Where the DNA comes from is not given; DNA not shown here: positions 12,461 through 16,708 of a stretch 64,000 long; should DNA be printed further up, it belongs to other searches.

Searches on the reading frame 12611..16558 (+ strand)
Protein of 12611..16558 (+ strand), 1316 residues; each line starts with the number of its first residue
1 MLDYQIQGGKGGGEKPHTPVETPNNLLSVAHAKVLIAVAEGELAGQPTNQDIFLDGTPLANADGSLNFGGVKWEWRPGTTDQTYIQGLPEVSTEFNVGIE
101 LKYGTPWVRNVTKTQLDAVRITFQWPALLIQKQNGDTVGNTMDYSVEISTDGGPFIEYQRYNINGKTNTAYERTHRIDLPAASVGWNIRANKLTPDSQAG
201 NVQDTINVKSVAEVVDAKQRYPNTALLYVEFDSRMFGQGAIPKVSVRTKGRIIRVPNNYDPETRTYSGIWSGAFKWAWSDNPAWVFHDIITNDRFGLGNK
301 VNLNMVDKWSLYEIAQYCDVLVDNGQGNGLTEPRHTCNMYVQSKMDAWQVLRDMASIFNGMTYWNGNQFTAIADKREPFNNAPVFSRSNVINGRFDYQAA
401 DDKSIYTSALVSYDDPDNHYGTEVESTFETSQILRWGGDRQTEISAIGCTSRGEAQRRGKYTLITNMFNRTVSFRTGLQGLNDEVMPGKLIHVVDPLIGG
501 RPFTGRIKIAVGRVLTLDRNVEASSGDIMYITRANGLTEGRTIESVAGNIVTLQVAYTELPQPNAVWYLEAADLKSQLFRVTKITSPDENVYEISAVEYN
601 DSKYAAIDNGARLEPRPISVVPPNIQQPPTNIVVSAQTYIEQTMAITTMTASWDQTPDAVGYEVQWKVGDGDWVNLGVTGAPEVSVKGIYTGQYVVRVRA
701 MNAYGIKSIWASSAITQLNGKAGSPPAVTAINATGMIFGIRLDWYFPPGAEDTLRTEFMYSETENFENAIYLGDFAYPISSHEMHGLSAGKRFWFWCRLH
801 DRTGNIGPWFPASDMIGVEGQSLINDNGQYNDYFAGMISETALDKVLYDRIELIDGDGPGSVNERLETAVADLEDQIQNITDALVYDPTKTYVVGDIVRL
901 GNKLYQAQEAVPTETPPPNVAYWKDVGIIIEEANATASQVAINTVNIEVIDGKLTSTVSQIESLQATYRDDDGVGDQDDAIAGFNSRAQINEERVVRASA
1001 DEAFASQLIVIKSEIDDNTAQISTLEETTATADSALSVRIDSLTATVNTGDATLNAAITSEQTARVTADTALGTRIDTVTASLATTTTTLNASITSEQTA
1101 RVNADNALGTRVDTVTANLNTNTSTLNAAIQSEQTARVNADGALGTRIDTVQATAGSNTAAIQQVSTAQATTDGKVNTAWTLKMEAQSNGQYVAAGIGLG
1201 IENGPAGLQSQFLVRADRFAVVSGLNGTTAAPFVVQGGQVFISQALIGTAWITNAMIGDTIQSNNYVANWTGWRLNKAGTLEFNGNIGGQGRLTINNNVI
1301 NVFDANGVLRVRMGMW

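Call 12: search_protein_families(library=phrogs, proteins=[window:12611-16558:+], max_evalue=0.001)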
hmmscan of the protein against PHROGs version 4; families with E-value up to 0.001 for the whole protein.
window:12611-16558:+ (1316 aa): 21 families
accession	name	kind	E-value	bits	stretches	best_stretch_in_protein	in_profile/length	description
phrog_31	-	tail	0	1218.6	1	9-1316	263-1302/1565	central tail fiber J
phrog_2589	-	tail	0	1211.9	2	2-879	2-869/3686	tail protein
phrog_1727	-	tail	3.6e-204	681.6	1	5-712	2-707/1174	tail protein and host specificity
phrog_2148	-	tail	7.6e-165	551.6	2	263-889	2-612/901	tail fiber protein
phrog_7997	-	tail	3.4e-101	340.6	1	305-765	1-462/589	tail protein and host specificity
phrog_496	-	tail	3.4e-76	258.5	2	1066-1315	348-621/769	tail fiber protein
phrog_10652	-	unknown function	2.6e-65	221.7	1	255-578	1-325/328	-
phrog_10903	-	unknown function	1.8e-51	176.6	3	337-1123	3-695/954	-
phrog_5269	-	unknown function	1.2e-49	170.6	1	1122-1287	185-358/564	-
phrog_12398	-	unknown function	7e-43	147.7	1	564-789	8-218/218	-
phrog_14774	-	unknown function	7.5e-42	143.9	1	132-328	8-201/212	-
phrog_15723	-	unknown function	2.7e-31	109.9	1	292-481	8-197/223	-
phrog_30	-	tail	1.3e-24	88.6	1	12-289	4-280/544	minor tail protein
phrog_4346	-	unknown function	2.7e-21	76.7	1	10-172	2-164/600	-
phrog_5616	-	tail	3.4e-17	63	2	1073-1259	679-851/873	tail fiber protein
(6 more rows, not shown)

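Call 13: search_protein_families(library=pfam, proteins=[window:12611-16558:+], max_evalue=0.01)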
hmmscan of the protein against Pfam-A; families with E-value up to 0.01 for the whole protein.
window:12611-16558:+ (1316 aa): 6 families
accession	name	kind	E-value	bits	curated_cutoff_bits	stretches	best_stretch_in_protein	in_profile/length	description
PF09327.17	Phage_Tail_Tip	-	4.9e-48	162.9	22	1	1161-1297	1-137/139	Bacteriophage tail tip fiber protein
PF24801.1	FNIII-A_GpJ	-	1.5e-41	141.9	27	1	91-217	1-126/126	Tip attachment protein J,FNIII-A domain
PF13550.12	Phage-tail_3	-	1e-16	61.7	23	1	343-507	2-159/164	Putative phage tail protein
PF02839.19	CBM_5_12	-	0.00011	22.6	26.2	1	886-924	2-44/44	Carbohydrate-binding module family 5/12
PF00801.26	PKD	-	0.00066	20.1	23.5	1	648-706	18-71/80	PKD domain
PF00754.31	F5_F8_type_C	-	0.0043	17.6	28.2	0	132-182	54-102/127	F5/8 type C domain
